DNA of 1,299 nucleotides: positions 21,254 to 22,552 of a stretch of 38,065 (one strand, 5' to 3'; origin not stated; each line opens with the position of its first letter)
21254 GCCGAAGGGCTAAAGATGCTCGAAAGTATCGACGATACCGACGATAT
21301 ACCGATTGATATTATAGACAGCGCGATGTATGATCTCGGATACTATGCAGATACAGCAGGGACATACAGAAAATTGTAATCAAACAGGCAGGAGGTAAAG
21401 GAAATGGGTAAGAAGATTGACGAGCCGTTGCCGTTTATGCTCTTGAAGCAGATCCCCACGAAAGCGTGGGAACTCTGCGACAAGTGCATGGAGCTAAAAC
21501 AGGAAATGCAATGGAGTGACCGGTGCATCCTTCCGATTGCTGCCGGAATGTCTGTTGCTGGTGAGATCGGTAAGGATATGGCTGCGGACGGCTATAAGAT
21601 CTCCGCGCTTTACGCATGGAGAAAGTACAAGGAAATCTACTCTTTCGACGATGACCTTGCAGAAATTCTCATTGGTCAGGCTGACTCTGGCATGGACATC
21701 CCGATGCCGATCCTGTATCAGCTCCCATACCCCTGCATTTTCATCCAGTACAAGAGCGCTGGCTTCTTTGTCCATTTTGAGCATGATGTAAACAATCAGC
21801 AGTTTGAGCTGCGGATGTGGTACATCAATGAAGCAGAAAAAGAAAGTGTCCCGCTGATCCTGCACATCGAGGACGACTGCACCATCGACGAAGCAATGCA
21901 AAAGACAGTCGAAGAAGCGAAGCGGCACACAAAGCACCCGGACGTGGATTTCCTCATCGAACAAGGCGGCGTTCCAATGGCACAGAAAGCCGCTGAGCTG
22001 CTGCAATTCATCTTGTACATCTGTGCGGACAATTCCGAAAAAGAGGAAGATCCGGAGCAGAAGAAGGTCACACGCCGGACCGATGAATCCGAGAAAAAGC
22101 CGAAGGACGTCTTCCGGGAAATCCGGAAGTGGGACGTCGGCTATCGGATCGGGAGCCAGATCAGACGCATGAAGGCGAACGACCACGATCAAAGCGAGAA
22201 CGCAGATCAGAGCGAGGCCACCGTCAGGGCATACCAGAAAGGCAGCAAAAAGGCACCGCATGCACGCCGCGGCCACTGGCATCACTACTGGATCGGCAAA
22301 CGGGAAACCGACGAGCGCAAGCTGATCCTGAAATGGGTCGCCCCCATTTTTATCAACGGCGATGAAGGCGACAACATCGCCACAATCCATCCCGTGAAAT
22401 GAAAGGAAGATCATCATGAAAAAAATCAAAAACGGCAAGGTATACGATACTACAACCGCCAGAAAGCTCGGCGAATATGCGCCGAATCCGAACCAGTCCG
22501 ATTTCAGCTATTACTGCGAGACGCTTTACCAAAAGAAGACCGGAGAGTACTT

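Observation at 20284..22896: Self-contained, AT-rich five-gene accessory cassette of unknown function between attP and the lysis genes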

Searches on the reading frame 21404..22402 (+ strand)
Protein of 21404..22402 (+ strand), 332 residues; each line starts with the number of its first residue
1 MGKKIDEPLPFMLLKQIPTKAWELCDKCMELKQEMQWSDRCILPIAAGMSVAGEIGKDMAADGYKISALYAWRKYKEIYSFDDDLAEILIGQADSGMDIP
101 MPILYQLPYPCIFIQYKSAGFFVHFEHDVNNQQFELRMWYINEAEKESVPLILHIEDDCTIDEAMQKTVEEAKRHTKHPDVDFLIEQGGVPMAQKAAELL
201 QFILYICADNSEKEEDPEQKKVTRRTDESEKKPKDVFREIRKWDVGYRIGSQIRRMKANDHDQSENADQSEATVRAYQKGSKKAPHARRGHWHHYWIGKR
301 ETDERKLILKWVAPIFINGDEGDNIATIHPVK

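Call 4: search_protein_families(library=pfam, proteins=[window:21404-22402:+], max_evalue=1)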
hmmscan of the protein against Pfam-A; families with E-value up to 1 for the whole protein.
window:21404-22402:+ (332 aa): 2 families
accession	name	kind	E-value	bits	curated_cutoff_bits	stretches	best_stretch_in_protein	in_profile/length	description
PF00106.31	adh_short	-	0.17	11.7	26.6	1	141-199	44-96/195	short chain dehydrogenase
PF01320.23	Colicin_Pyocin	-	0.23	12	21.2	0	218-243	46-72/82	Colicin immunity protein / pyocin immunity protein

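Call 5: search_protein_families(library=phrogs, proteins=[window:21404-22402:+], max_evalue=1)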
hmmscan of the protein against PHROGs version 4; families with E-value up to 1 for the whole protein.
window:21404-22402:+ (332 aa): 1 family
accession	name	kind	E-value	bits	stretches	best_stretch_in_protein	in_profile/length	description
phrog_6160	-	unknown function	6.3e-48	164.8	1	36-320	39-319/322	-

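Call 6: search_protein_families(library=padloc, proteins=[window:21404-22402:+], max_evalue=1)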
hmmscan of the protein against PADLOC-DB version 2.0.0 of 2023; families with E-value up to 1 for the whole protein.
window:21404-22402:+ (332 aa): 0 families

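Call 10: search_protein_families(library=ncbifam, proteins=[window:21404-22402:+], max_evalue=1)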
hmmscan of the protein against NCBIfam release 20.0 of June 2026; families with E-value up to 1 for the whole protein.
window:21404-22402:+ (332 aa): 0 families

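Call 12: find_homologous_proteins(query=window:21404-22402:+)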
Query window:21404-22402:+ (332 aa): 196 proteins with E <= 0.001 among 975 candidates; the best 120 are listed.
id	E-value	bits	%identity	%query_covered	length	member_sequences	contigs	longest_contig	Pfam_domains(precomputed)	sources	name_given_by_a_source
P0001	9.1e-218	740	97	99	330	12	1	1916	PF26125.1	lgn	-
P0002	1.5e-191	654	85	100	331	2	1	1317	PF26125.1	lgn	-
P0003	4.4e-170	583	77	100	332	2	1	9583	PF26125.1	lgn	-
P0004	2.1e-165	568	75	100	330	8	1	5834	PF26125.1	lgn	-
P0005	1.1e-163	562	72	100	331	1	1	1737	PF26125.1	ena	-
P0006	2.0e-162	558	73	100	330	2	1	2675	PF26125.1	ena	-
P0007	2.9e-159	548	70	100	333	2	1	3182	PF26125.1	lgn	-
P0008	3.9e-159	547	71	100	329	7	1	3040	PF26125.1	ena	-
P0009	2.2e-151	522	68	99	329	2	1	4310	PF26125.1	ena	-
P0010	2.0e-149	515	67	100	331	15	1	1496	PF26125.1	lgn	-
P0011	2.9e-141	489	62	99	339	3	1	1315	PF26125.1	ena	-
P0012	1.1e-139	484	61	99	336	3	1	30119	PF26125.1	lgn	-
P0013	2.4e-138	479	62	98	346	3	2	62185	PF26125.1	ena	-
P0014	2.6e-138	479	64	98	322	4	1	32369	PF26125.1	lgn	-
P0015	5.1e-138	478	62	99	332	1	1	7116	PF26125.1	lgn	-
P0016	9.4e-134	464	61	99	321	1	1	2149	PF26125.1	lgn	-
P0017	2.5e-132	459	60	99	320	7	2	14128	PF26125.1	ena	-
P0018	1.0e-121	424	61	93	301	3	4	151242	PF26125.1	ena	-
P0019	1.2e-117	411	56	100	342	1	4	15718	PF26125.1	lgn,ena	-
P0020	3.3e-81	291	44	98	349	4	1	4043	PF26125.1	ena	-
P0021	1.2e-78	283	53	77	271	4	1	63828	PF26125.1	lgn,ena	-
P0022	6.7e-76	274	42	99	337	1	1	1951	PF26125.1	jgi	jgi:hypothetical protein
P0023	9.1e-75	270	42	98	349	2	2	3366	PF26125.1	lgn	-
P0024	3.4e-74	268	41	98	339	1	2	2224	PF26125.1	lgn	-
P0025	2.1e-73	266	42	98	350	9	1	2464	PF26125.1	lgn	-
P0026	5.2e-72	261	68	33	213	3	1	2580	PF26125.1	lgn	-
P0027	5.6e-71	258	41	98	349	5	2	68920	PF26125.1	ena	-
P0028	3.0e-70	255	42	99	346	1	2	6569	PF26125.1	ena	-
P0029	2.2e-69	252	37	100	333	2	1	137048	PF26125.1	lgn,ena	-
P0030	4.7e-68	248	42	99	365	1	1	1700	PF26125.1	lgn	-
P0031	6.1e-68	248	38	98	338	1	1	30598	PF26125.1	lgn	-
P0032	1.2e-66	243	40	98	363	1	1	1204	PF26125.1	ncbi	-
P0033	4.0e-66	242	40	100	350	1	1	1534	PF26125.1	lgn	-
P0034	1.1e-65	240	40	99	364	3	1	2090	PF26125.1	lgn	-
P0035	1.5e-65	240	41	100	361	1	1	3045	PF26125.1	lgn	-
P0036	4.7e-65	238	38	100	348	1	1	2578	PF26125.1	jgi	jgi:hypothetical protein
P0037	9.9e-65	237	38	98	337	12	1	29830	PF26125.1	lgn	-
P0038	5.8e-64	235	37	98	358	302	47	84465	PF26125.1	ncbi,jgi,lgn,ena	jgi:hypothetical protein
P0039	7.2e-64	234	41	99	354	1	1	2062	PF26125.1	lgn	-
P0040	7.6e-64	234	39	100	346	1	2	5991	PF26125.1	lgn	-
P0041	3.0e-61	226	38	99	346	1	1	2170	PF26125.1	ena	-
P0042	4.2e-61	225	36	99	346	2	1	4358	PF26125.1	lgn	-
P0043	4.0e-60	222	36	99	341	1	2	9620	PF26125.1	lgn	-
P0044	3.0e-59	219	36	100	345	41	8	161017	PF26125.1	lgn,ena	-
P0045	7.3e-59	218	36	100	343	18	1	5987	PF26125.1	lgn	-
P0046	2.7e-58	216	35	99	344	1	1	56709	PF26125.1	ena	-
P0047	4.6e-58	215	36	98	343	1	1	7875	PF26125.1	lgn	-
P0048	5.0e-58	215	37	100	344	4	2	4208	PF26125.1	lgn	-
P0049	2.7e-57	213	37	98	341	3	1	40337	PF26125.1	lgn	-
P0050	3.7e-57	212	37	98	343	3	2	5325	PF26125.1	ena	-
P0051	9.2e-57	211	40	89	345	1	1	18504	PF26125.1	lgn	-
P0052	1.0e-56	211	35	100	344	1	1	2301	PF26125.1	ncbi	ncbi:MAG: AcrVA2 family anti-CRISPR protein [Ruminiclostridium sp.]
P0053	5.3e-56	208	38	88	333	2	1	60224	PF26125.1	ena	-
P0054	1.2e-55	207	39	89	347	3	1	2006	PF26125.1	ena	-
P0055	5.4e-55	205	37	98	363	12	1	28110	PF26125.1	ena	-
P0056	1.1e-54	204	37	98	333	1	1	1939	PF26125.1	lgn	-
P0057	1.3e-54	204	35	100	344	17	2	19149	PF26125.1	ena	-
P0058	1.9e-54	203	35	100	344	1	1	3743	PF26125.1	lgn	-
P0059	3.4e-54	202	32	95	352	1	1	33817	PF26125.1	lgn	-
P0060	3.4e-54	202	35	92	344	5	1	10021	PF26125.1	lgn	-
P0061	4.3e-54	202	33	95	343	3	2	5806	PF26125.1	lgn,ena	-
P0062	7.6e-54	201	36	98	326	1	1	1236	PF26125.1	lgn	-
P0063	2.5e-53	200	35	97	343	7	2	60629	PF26125.1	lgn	-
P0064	4.2e-53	199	34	97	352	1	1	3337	PF26125.1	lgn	-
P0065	5.0e-53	199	37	96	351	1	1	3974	PF26125.1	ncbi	-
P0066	6.1e-53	198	35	97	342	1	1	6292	PF26125.1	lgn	-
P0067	7.4e-53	198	35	97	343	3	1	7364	PF26125.1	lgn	-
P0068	1.6e-52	197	32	95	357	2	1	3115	PF26125.1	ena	-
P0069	1.7e-52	197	34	97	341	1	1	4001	PF26125.1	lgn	-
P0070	2.3e-52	196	41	83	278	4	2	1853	PF26125.1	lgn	-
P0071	5.0e-52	195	34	99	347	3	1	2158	PF26125.1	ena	-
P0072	6.8e-52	195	38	100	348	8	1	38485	PF26125.1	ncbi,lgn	ncbi:MAG: hypothetical protein U0N08_01860 [Oscillospiraceae bacterium]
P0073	9.4e-52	194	33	98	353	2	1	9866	PF26125.1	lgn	-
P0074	1.7e-51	194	34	98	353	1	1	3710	PF26125.1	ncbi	-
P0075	1.6e-50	190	36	100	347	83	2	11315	PF26125.1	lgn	-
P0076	2.1e-50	190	35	97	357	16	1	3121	PF26125.1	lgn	-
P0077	2.2e-50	190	37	98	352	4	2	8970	PF26125.1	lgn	-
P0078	1.4e-49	187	37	100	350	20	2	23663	PF26125.1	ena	-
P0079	1.6e-48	184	35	98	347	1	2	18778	PF26125.1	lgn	-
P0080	4.0e-48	182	34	97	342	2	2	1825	PF26125.1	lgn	-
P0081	5.2e-48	182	35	100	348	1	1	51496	PF26125.1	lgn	-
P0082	8.0e-48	181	41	78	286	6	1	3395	PF26125.1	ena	-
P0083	9.2e-48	181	36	95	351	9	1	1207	PF26125.1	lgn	-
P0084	8.1e-47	178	33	97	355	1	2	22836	PF26125.1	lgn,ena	-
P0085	8.5e-47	178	34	94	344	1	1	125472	PF26125.1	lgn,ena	-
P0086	8.6e-47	178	37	88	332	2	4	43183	PF26125.1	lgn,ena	-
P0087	9.6e-47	178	36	98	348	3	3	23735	PF26125.1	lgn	-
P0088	3.4e-46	176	35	92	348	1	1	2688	PF26125.1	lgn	-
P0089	3.9e-46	176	34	100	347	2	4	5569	PF26125.1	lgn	-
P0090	5.1e-46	176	35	97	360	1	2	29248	PF26125.1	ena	-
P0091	3.1e-45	173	34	100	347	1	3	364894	PF26125.1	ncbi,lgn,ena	-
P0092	4.6e-45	172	34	97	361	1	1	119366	PF26125.1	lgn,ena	-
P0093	4.9e-45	172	39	76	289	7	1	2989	PF26125.1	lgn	-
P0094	5.8e-45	172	37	80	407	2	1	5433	PF26125.1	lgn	-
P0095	7.5e-45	172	34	97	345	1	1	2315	PF26125.1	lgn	-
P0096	7.7e-45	172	36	97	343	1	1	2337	PF26125.1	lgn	-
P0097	1.1e-44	171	35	96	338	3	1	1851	PF26125.1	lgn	-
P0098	1.5e-44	171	33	97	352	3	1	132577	PF26125.1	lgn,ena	-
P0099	4.6e-44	169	40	77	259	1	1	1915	PF26125.1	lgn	-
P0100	9.5e-44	168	37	89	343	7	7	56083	PF26125.1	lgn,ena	-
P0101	1.8e-43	167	34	99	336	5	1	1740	PF26125.1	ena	-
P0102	1.8e-43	167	36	77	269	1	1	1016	PF26125.1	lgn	-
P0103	3.0e-43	166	32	98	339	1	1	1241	PF26125.1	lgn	-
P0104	4.9e-43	166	35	98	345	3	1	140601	PF26125.1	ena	-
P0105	5.8e-43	166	34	99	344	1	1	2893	PF26125.1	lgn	-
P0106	1.3e-42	164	34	98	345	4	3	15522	PF26125.1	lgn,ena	-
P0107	2.1e-42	164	32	98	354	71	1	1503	PF26125.1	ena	-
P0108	2.2e-42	164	35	98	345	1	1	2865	PF26125.1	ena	-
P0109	2.6e-42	163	35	98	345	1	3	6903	PF26125.1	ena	-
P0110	2.7e-42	163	35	98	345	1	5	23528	PF26125.1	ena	-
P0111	2.9e-42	163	34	100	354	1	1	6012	PF26125.1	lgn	-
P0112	3.5e-42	163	35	98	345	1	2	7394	PF26125.1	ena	-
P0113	3.9e-42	163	36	80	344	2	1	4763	PF26125.1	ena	-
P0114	4.1e-42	163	35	80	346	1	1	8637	PF26125.1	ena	-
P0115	4.9e-42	162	35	98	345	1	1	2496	PF26125.1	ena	-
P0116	6.0e-42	162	35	98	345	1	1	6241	PF26125.1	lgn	-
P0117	6.1e-42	162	35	98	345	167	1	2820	PF26125.1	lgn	-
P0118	6.1e-42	162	35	98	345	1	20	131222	PF26125.1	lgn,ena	-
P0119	6.2e-42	162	35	98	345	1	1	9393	PF26125.1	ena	-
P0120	6.4e-42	162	35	98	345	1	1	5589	PF26125.1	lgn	-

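Call 13: search_solved_structures(query=window:21404-22402:+, max_evalue=10, show_alignments=2)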
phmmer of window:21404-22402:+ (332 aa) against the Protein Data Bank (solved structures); distinct sequences matched with E-value up to 10: 2.
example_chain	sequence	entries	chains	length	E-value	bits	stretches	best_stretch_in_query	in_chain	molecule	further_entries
7ci1_A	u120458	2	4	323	1.1e-08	38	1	199-319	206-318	AcrVA2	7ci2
6er6_A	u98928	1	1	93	1.2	11.5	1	142-185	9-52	immunity Imdes7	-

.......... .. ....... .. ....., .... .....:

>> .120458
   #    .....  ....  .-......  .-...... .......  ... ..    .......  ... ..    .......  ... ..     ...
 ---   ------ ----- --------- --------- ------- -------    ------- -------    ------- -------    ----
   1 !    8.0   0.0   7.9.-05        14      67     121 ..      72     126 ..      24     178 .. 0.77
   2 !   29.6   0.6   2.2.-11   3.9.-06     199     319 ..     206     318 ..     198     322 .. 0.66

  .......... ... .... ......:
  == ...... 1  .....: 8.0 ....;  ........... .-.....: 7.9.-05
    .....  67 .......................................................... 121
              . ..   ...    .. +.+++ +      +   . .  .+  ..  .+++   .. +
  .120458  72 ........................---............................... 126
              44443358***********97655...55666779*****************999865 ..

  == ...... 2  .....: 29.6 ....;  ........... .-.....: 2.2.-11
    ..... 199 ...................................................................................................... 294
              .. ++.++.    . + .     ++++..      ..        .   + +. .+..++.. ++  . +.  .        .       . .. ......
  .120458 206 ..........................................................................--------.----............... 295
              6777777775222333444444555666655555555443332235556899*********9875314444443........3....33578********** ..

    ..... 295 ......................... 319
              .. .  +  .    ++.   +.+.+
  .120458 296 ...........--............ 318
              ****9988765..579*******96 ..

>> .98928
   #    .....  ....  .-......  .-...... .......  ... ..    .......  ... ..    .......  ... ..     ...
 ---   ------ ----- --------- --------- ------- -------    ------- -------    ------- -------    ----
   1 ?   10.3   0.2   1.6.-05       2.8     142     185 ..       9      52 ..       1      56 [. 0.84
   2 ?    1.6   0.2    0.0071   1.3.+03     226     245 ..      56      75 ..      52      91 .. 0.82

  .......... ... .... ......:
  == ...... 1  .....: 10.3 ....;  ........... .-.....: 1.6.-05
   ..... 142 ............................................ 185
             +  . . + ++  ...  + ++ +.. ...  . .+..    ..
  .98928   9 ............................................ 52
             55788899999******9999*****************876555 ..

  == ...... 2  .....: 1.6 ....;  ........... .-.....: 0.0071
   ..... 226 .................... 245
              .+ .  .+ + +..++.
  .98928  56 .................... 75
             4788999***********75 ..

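Call 18: search_solved_structures(query=A1, max_evalue=1, show_alignments=1)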
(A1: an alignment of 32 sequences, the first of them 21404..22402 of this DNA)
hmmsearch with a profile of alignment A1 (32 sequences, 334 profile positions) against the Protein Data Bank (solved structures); distinct sequences matched with E-value up to 1: 2.
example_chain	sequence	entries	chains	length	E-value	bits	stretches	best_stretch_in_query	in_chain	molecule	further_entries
7ci1_A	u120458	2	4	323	5.3e-19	71.4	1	73-321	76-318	AcrVA2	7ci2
4r7o_A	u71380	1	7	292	0.017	17.1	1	178-254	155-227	Glycerophosphoryl diester phosphodiesterase, putative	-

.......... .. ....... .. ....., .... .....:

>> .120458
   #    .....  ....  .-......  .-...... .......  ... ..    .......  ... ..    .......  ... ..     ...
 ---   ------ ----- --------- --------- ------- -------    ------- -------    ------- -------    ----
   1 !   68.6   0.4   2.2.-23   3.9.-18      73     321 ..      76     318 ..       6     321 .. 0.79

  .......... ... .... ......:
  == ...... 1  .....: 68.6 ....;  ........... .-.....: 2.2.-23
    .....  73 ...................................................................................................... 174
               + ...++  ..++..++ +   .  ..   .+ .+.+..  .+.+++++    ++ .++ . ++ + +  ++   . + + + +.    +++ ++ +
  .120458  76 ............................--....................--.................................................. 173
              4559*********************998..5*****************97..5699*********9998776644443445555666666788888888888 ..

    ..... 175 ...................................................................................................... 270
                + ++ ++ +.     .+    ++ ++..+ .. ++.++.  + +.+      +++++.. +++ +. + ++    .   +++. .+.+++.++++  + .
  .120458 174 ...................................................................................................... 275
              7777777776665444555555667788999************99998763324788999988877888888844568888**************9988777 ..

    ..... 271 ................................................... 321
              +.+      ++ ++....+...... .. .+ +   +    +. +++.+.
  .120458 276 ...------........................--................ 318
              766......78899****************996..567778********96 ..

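Call 19: find_encoding_contigs(protein=window:21404-22402:+, flank=10000, max_places=6)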
Protein window:21404-22402:+ (332 aa): 4 contigs read that carry it; 2 places shown.
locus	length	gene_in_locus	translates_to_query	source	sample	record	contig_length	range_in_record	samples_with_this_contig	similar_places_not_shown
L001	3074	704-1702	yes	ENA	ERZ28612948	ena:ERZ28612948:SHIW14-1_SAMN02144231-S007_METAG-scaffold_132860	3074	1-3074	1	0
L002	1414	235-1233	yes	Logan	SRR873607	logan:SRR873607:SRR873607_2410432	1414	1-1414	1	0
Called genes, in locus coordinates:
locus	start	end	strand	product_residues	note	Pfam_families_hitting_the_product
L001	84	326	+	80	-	-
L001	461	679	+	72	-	-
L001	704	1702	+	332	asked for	PF26125:AcrVA2-like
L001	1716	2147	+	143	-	-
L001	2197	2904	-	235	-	PF05257:CHAP, PF01471:PG_binding_1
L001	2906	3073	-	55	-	?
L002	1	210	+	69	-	?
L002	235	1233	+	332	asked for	PF26125:AcrVA2-like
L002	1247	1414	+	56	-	?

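Call 24: find_related_loci(query=A1, collection=viral_contigs, flank=4000)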
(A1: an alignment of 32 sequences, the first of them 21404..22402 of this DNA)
Query A1 (332 aa) in viral_contigs; peptide patterns used: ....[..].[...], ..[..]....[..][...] (x = any residue, [..] = any of these).
266 stretches matched a pattern; 243 encode a relative of the query (tblastn E <= 1e-3); the best 80 are kept; 80 distinct loci.
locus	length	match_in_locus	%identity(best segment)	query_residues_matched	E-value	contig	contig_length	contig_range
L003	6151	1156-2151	90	1-332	0e+0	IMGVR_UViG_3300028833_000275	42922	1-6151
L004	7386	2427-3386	41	7-332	2e-71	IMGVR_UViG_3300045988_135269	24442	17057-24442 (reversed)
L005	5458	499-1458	41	7-332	2e-71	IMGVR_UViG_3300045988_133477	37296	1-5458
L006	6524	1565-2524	41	7-332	2e-69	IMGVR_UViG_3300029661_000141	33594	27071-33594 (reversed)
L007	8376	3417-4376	40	7-332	2e-69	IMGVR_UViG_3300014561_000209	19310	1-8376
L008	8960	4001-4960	40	7-332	1e-68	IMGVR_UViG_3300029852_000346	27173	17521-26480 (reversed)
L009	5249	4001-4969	37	10-329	6e-66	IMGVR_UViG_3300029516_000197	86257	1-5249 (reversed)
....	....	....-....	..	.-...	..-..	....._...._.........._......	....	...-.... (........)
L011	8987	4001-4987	37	1-329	1e-65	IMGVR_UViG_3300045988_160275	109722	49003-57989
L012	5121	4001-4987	37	1-329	9e-66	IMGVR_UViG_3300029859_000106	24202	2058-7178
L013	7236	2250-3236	37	1-329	3e-65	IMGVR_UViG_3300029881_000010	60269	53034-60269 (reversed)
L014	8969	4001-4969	37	10-329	2e-65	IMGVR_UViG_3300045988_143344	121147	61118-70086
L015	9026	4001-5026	36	6-329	3e-65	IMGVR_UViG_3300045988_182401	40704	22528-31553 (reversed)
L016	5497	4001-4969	37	10-329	2e-65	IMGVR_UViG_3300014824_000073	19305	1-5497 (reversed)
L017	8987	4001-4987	36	1-329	2e-64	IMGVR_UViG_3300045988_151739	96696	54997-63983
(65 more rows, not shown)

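Call 25: find_related_loci(query=A1, collection=genome_contigs, flank=4000)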
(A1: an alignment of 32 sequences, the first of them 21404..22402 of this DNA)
Query A1 (332 aa) in genome_contigs; peptide patterns used: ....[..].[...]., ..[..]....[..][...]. (x = any residue, [..] = any of these).
58 stretches matched a pattern; 45 encode a relative of the query (tblastn E <= 1e-3); 43 distinct loci.
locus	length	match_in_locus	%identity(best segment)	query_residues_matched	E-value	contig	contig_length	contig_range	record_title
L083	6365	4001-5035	39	6-332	1e-69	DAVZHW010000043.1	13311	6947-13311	MAG TPA_asm: Candidatus Fimenecus sp. isolate gSpreadC_ID_47 NODE_97_length_13311_cov_5.448099, whole genome shotgun seq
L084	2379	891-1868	39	3-327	7e-71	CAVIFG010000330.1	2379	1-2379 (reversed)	Escherichia coli isolate H07653-L1_cleanbin_000008 genome assembly, contig: Spades_H07653-L1_contig_28894, whole genome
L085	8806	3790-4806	37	1-327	6e-63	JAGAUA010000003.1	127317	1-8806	MAG: Oscillospiraceae bacterium isolate RGIG8773 Water_deer_Colon.Co__c31955, whole genome shotgun sequence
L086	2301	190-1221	35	1-332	1e-62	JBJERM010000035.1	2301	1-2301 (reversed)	MAG: Ruminiclostridium sp. isolate EHIM01_bin.006 NODE_12605_length_2301_cov_6.515138, whole genome shotgun sequence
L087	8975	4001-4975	37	4-327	5e-61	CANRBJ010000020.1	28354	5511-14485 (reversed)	MAG: uncultured Clostridia bacterium isolate Lapin-028__bin94 genome assembly, contig: Lapin-028__NODE_1768_length_28354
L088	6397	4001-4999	38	10-332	1e-55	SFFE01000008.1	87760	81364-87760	MAG: Clostridiales bacterium isolate W0P39.002 Contig210, whole genome shotgun sequence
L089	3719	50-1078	32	1-332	1e-54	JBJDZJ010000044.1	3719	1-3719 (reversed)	MAG: Eubacteriales bacterium isolate LOHA09_bin.020 NODE_15150_length_3719_cov_4.465884, whole genome shotgun sequence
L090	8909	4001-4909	36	22-321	1e-51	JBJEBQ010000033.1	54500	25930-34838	MAG: Candidatus Cryptobacteroides sp. isolate LOHA42_bin.036 NODE_340_length_54500_cov_12.466342, whole genome shotgun s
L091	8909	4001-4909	36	34-332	4e-52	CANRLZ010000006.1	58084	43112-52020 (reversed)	MAG: uncultured Oscillospiraceae bacterium isolate Lapin-011__bin27 genome assembly, contig: Lapin-011__NODE_409_length_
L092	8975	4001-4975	34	6-331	6e-48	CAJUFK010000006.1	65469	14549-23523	MAG TPA_asm: uncultured Angelakisella sp. isolate MGBC131977 genome assembly, contig: MGBC131977.6, whole genome shotgun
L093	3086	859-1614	40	66-318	5e-46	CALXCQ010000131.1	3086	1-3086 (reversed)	MAG: uncultured Oscillospiraceae bacterium isolate E05__bin171 genome assembly, contig: E05__k127_4131791, whole genome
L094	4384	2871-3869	35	6-332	8e-46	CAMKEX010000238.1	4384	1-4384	MAG: uncultured Lachnospiraceae bacterium isolate SRR12081303_bin.81_metaWRAP_v1.3_MAG genome assembly, contig: ERZ12289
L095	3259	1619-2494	33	37-332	5e-45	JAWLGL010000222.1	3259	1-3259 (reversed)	MAG: Clostridia bacterium isolate 30dZY2.bin.108 NODE_37533_length_3259_cov_2.862658, whole genome shotgun sequence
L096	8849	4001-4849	35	37-318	5e-44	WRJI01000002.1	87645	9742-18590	MAG: Peptococcaceae bacterium isolate Nt197P3bin79 Ga0082212_10000203, whole genome shotgun sequence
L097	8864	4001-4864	34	33-323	1e-43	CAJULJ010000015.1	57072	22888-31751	MAG TPA_asm: uncultured Oscillospiraceae bacterium isolate MGBC143610 genome assembly, contig: MGBC143610.15, whole geno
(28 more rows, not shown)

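Call 58: search_protein_families(library=pfam, proteins=[L003:672-1100:+, L003:2602-3123:+], max_evalue=0.01)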
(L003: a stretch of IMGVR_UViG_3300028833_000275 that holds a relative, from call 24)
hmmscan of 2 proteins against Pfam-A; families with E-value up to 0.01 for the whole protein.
L003:672-1100:+ (142 aa): 0 families

L003:2602-3123:+ (173 aa): 7 families
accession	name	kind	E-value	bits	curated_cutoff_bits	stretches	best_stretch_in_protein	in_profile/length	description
PF13248.11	Zn_ribbon_3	-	0.00013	21.7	27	0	110-130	2-20/26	zinc-ribbon domain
PF01155.25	HypA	-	0.0002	21.8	28.9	0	53-83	72-101/112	Hydrogenase/urease nickel incorporation, metallochaperone, hypA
PF18912.6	DZR_2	-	0.00035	20.8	27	0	50-74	35-55/56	Double zinc ribbon domain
PF22995.2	C2CH-3rd_BIRD-IDD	-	0.0011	19.1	27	1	54-75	4-25/25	BIRD-IDD transcription factor, third C2HC zinc finger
PF09889.16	DUF2116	-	0.0016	18.8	26.8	1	109-147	2-38/59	Probable treble clef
PF07191.17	Zn_ribbon_6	-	0.005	17.3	25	0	51-96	16-56/67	Double zinc ribbon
PF12773.13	DZR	-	0.0066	17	27.3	0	52-79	13-35/45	Double zinc ribbon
